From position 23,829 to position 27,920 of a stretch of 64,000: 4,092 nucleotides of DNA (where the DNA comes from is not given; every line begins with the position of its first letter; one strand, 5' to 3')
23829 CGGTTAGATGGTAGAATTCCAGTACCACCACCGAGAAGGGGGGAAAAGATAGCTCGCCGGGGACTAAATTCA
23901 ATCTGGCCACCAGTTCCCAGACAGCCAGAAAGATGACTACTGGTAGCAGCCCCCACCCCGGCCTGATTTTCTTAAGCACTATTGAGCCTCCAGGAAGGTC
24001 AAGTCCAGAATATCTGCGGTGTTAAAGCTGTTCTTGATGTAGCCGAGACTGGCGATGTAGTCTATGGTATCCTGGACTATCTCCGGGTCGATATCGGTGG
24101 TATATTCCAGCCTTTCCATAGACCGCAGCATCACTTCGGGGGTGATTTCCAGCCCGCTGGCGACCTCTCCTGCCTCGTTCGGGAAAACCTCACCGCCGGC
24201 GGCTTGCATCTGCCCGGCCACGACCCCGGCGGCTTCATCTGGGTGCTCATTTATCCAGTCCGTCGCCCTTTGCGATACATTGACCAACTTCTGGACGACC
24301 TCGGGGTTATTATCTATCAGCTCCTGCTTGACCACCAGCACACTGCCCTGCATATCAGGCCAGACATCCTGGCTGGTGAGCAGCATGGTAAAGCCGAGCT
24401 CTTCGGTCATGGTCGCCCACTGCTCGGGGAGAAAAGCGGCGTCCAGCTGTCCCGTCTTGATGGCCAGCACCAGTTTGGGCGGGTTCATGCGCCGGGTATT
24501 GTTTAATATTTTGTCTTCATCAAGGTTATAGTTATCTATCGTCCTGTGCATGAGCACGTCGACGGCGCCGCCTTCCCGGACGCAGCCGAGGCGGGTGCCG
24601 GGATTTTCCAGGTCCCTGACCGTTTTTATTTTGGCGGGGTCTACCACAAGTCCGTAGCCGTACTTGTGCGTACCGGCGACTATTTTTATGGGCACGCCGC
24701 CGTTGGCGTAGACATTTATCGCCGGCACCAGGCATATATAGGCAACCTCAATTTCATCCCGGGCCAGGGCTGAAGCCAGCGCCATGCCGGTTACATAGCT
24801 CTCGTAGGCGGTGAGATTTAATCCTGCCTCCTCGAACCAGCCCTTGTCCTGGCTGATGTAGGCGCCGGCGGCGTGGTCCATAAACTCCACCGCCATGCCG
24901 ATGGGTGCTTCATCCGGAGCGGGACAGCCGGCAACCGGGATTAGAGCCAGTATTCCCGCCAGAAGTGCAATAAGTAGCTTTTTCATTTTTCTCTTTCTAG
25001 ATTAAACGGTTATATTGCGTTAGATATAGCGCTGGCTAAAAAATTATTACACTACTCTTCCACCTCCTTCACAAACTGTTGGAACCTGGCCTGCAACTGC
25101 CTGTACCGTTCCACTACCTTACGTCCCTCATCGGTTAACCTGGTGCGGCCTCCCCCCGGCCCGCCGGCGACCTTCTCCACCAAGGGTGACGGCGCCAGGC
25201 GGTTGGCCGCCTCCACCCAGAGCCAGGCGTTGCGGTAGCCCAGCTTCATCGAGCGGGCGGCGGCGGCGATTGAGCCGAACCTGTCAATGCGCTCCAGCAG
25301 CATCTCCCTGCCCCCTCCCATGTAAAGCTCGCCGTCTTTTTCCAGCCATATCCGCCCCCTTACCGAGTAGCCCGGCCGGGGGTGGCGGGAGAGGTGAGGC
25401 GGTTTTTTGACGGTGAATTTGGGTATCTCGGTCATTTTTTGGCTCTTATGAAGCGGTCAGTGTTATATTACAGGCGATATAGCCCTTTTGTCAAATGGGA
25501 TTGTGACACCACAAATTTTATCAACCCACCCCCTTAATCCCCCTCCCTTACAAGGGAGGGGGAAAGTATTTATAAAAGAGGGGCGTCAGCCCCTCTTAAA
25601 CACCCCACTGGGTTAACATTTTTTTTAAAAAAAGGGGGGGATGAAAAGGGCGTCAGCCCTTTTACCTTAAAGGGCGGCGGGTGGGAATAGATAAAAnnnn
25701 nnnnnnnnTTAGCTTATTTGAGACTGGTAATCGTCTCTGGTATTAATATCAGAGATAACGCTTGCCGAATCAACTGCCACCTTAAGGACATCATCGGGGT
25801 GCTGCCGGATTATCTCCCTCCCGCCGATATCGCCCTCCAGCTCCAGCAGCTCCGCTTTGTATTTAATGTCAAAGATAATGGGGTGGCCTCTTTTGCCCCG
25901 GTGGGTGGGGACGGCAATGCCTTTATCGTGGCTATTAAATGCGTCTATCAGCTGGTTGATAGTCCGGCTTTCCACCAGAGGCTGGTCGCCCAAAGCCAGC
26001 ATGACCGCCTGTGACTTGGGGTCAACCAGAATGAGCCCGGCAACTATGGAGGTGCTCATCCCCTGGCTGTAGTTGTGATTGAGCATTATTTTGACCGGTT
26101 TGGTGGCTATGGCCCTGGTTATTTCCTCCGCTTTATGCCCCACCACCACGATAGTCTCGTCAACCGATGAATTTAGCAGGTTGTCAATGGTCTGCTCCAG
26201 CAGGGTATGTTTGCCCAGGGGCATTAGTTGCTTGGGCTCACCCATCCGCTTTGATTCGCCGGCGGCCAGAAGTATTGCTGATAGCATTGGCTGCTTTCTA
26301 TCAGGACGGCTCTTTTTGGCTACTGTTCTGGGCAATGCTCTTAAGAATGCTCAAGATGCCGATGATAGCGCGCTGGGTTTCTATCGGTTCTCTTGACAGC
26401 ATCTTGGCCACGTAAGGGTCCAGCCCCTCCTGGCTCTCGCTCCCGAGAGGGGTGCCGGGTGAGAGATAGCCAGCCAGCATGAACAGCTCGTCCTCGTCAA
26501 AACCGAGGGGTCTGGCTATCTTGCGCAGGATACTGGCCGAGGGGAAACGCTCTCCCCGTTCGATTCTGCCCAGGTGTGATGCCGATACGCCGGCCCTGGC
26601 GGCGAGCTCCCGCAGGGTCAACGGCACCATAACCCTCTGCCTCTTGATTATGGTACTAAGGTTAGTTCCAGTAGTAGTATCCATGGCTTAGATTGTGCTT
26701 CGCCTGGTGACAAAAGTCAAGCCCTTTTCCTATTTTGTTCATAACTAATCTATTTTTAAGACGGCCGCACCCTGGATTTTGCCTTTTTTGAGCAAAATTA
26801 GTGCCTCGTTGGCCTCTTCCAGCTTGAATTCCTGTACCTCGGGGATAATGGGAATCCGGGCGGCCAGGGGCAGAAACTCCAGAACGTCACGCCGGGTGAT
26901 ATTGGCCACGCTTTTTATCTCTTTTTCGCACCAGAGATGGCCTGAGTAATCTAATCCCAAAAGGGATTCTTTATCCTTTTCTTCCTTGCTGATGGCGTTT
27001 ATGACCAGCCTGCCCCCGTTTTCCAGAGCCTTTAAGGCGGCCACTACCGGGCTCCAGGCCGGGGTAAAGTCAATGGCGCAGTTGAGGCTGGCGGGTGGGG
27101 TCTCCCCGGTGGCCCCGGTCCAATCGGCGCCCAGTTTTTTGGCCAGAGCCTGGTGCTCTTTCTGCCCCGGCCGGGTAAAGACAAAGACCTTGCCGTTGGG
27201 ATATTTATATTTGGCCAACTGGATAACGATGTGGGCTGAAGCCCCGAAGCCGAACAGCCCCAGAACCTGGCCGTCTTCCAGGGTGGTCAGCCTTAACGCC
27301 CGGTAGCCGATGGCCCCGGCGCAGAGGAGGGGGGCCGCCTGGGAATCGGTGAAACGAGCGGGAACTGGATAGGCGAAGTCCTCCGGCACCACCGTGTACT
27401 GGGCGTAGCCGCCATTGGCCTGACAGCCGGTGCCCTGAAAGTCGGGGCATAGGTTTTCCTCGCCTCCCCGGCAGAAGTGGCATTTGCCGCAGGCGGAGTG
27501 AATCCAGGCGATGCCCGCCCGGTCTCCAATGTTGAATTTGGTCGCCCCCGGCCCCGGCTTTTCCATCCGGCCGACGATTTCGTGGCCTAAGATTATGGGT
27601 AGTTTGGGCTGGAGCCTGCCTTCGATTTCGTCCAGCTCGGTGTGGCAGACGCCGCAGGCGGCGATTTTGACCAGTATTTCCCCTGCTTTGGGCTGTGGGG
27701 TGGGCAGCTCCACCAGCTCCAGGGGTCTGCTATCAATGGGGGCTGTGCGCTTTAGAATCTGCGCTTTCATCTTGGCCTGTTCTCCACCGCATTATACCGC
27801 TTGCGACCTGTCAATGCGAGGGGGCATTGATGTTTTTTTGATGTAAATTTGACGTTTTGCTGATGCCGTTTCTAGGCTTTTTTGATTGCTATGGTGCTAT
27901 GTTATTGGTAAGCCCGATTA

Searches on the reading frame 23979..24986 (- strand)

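Call 68: search_protein_families(library=ncbifam, proteins=[window:23979-24986:-], max_evalue=0.00001)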
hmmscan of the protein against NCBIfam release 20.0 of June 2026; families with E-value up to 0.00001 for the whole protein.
window:23979-24986:- (335 aa): 2 families
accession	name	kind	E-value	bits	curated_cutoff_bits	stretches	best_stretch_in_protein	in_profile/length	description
TIGR01728.1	SsuA_fam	subfamily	1.1e-38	133.1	163.5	1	38-332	10-289/290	aliphatic sulfonate ABC transporter substrate-binding protein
NF040735.1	SBP_SaoX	equivalog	9.4e-21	74.2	300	1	37-259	13-232/330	ABC transporter substrate-binding subunit SaoX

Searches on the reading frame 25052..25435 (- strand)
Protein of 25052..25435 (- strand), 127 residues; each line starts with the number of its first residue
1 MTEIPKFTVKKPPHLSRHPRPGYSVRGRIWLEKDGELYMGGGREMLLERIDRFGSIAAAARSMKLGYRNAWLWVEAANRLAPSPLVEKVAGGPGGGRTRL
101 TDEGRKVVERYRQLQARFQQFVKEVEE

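Call 68: search_protein_families(library=ncbifam, proteins=[window:25052-25435:-], max_evalue=0.00001)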
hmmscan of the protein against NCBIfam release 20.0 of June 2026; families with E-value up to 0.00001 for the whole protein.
window:25052-25435:- (127 aa): 2 families
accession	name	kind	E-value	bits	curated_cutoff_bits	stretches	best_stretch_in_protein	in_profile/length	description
TIGR00637.1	ModE_repress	subfamily_domain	8.4e-22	77.1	98.5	1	39-123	2-86/100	ModE molybdate transport repressor domain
NF007957.0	PRK10676.1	equivalog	8e-13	48.1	369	1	37-120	15-97/263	molybdenum-dependent transcriptional regulator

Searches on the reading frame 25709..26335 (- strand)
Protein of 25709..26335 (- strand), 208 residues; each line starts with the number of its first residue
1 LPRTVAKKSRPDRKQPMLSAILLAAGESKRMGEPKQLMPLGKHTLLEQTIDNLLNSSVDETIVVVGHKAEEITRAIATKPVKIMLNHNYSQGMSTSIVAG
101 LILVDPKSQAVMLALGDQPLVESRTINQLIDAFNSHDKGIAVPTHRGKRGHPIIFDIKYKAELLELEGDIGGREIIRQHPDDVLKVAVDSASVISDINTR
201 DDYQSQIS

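Call 68: search_protein_families(library=ncbifam, proteins=[window:25709-26335:-], max_evalue=0.00001)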
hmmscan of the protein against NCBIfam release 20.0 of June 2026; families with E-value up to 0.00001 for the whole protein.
window:25709-26335:- (208 aa): 30 families (the best 25 are shown)
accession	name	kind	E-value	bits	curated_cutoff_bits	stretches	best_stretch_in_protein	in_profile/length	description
TIGR03310.1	matur_MocA_YgfJ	equivalog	1.2e-57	194.9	186.45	1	19-205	1-187/188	molybdenum cofactor cytidylyltransferase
NF045665.1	NTPtran_DVU1551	equivalog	6.7e-49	166.8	315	1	19-205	2-188/359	DVU_1551 family NTP transferase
NF045782.1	NicBOxredNboR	equivalog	5.5e-30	104.6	260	1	14-203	5-202/206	nicotine blue oxidoreductase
TIGR03202.1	pucB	equivalog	2.1e-28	99.3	235.05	1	20-203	3-192/192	xanthine dehydrogenase accessory protein PucB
NF053639.1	Mfer334_fam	equivalog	2.7e-21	76.4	260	1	19-137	1-131/209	pseudomurein biosynthesis protein PmurB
TIGR01173.1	glmU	equivalog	3.2e-16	59.2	366.85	1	19-142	2-126/452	bifunctional UDP-N-acetylglucosamine diphosphorylase/glucosamine-1-phosphate N-acetyltransferase GlmU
NF010933.0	PRK14353.1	equivalog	1.4e-14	53.6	505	1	17-141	5-131/453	bifunctional UDP-N-acetylglucosamine diphosphorylase/glucosamine-1-phosphate N-acetyltransferase GlmU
NF010934.1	PRK14354.1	equivalog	1.5e-14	53.4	450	1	20-142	2-124/447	bifunctional UDP-N-acetylglucosamine diphosphorylase/glucosamine-1-phosphate N-acetyltransferase GlmU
NF010932.0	PRK14352.1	equivalog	1.6e-13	50.1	611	1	18-144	7-137/488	bifunctional UDP-N-acetylglucosamine diphosphorylase/glucosamine-1-phosphate N-acetyltransferase GlmU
TIGR00453.1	ispD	equivalog_domain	2.3e-13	50.1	181.3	1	19-142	1-126/219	2-C-methyl-D-erythritol 4-phosphate cytidylyltransferase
NF001457.0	PRK00317.1-3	equivalog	5.3e-13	48.9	164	1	18-154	2-134/200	molybdenum cofactor guanylyltransferase MobA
NF010940.0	PRK14360.1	equivalog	6.5e-13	48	602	1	17-143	1-129/452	bifunctional UDP-N-acetylglucosamine diphosphorylase/glucosamine-1-phosphate N-acetyltransferase GlmU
TIGR02665.1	molyb_mobA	equivalog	6.9e-13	49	151.85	1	19-159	2-138/186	molybdenum cofactor guanylyltransferase MobA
NF010935.0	PRK14355.1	equivalog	1.4e-12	47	718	1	18-146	4-134/459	bifunctional UDP-N-acetylglucosamine diphosphorylase/glucosamine-1-phosphate N-acetyltransferase GlmU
NF002741.0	PRK02726.1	equivalog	1.5e-11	44.3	179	1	15-205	5-193/200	molybdenum cofactor guanylyltransferase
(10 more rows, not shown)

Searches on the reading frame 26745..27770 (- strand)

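Call 68: search_protein_families(library=ncbifam, proteins=[window:26745-27770:-], max_evalue=0.00001)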
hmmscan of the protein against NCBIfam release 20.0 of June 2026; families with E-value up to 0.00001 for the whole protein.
window:26745-27770:- (341 aa): 18 families
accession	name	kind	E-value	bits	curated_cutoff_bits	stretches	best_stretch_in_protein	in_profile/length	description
TIGR02822.1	adh_fam_2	subfamily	1e-87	294.3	283.5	1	7-338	5-328/329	zinc-binding alcohol dehydrogenase family protein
NF006940.0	PRK09422.1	equivalog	8.1e-49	166.4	344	1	19-340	14-335/338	alcohol dehydrogenase AdhP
NF047908.1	AldhRedAhr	equivalog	4.7e-42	144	470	1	11-339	10-334/335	NADPH-dependent aldehyde reductase Ahr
NF010344.0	PRK13771.1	subfamily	6.5e-35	120.7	349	1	1-340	1-333/334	putative alcohol dehydrogenase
NF041172.1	AcrlCoa_red_Thmprot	equivalog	4.4e-29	101.5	500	1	15-339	11-333/334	acryloyl-CoA reductase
NF007489.0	PRK10083.1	equivalog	1.3e-27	96.7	376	1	17-224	12-216/339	Zn-dependent oxidoreductase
NF041097.1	keto_inos_dh_IolM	equivalog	2.1e-25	89.2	450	1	17-218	40-255/389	scyllo-inosose 3-dehydrogenase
TIGR00692.1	tdh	equivalog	8e-24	84.3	458.35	1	17-218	11-210/340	L-threonine 3-dehydrogenase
NF003808.0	PRK05396.1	equivalog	1.7e-23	83.1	380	1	16-216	12-210/341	L-threonine 3-dehydrogenase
TIGR03366.1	HpnZ_proposed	hypoth_equivalog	8.6e-23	81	328.1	1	25-257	1-251/315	putative phosphonate catabolism associated alcohol dehydrogenase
TIGR02818.1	adh_III_F_hyde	equivalog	3e-22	79.2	543.95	1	14-114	11-111/368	S-(hydroxymethyl)glutathione dehydrogenase/class III alcohol dehydrogenase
TIGR03989.1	Rxyl_3153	subfamily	1.5e-21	77.1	440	1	15-109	12-106/370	NDMA-dependent alcohol dehydrogenase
TIGR03451.1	mycoS_dep_FDH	equivalog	3.1e-21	75.6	512.9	1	14-111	11-107/358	S-(hydroxymethyl)mycothiol dehydrogenase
TIGR03201.1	dearomat_had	equivalog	6.3e-21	74.8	338.65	1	15-186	9-186/349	6-hydroxycyclohex-1-ene-1-carbonyl-CoA dehydrogenase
TIGR02824.1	quinone_pig3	subfamily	1.1e-17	64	296.8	2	11-84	9-84/325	putative NAD(P)H quinone oxidoreductase, PIG3 family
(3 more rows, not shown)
